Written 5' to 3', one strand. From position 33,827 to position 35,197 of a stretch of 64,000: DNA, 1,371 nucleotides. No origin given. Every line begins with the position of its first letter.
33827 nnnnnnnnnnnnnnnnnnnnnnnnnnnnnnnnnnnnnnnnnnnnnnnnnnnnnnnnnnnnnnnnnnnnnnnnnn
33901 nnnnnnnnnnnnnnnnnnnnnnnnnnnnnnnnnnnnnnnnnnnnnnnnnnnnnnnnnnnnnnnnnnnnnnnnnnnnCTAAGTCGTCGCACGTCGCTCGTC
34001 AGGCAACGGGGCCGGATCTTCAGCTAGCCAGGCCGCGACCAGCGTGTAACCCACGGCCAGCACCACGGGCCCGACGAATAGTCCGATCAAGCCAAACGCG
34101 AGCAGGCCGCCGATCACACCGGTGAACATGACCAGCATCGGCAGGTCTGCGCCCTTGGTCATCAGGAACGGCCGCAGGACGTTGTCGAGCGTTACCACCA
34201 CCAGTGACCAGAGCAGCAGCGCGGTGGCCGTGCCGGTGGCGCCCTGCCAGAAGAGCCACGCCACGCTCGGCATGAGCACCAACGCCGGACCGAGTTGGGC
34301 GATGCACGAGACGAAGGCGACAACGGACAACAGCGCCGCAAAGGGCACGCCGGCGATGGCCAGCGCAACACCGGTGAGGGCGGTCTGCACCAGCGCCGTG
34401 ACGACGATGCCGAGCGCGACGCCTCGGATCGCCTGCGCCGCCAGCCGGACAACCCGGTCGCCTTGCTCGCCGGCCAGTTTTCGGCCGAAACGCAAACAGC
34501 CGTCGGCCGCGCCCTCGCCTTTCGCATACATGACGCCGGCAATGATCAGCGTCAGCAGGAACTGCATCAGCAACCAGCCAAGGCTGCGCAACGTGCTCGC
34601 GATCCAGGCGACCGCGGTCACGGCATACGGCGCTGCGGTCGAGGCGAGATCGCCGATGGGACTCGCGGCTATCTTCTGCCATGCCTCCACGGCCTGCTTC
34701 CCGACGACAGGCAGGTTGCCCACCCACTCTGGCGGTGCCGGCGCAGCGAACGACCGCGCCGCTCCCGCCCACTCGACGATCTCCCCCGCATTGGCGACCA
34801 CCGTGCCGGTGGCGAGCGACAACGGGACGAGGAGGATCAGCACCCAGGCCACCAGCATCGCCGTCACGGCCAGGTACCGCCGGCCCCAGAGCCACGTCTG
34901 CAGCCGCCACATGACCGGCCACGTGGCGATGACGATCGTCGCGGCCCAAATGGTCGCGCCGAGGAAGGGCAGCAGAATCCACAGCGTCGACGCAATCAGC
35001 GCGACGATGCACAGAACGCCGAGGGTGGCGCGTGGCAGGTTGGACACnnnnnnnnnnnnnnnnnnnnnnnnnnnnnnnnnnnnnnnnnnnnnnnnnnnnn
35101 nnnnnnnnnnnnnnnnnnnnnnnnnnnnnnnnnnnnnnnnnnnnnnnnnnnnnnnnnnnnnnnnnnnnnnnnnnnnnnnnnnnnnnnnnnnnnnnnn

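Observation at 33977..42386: Sigma-54-driven eight-gene envelope operon of unknown function beside a GAF-type enhancer-binding protein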

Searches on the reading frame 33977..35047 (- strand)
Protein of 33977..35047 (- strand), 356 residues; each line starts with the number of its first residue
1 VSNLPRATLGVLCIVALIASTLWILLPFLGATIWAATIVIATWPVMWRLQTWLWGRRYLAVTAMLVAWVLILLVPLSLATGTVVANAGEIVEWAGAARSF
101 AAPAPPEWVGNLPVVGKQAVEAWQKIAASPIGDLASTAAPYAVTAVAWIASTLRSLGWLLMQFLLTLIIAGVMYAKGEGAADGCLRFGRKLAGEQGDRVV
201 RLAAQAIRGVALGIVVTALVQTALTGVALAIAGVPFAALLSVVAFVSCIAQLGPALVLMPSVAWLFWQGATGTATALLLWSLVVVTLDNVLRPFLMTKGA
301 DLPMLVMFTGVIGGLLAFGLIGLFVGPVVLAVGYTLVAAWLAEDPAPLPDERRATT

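Call 5: search_protein_families(library=pfam, proteins=[window:33977-35047:-], max_evalue=0.1)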
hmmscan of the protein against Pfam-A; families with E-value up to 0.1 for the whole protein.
window:33977-35047:- (356 aa): 1 family
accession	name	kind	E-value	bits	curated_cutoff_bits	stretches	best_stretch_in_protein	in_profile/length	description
PF01594.21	AI-2E_transport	-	3.3e-38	132.1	34.3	1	10-340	3-326/327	AI-2E family transporter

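Call 6: search_protein_families(library=ncbifam, proteins=[window:33977-35047:-], max_evalue=0.1)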
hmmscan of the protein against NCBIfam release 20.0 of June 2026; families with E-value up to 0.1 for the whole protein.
window:33977-35047:- (356 aa): 2 families
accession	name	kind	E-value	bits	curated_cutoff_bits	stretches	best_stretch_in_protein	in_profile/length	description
NF008216.0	PRK10983.1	equivalog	1.1e-104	350.6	305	1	3-351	9-355/370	AI-2E family transporter YdiK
TIGR02872.1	spore_ytvI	equivalog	1.3e-14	54.4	198.15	1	12-336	10-335/341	sporulation integral membrane protein YtvI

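Call 96: search_solved_structures(query=window:33977-35047:-, max_evalue=0.001)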
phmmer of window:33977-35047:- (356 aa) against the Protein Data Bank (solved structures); distinct sequences matched with E-value up to 0.001: 1.
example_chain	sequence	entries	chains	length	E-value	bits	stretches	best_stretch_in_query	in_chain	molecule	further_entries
7ot9_A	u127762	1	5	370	2.7e-82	280.2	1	7-349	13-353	AI-2E member YdiK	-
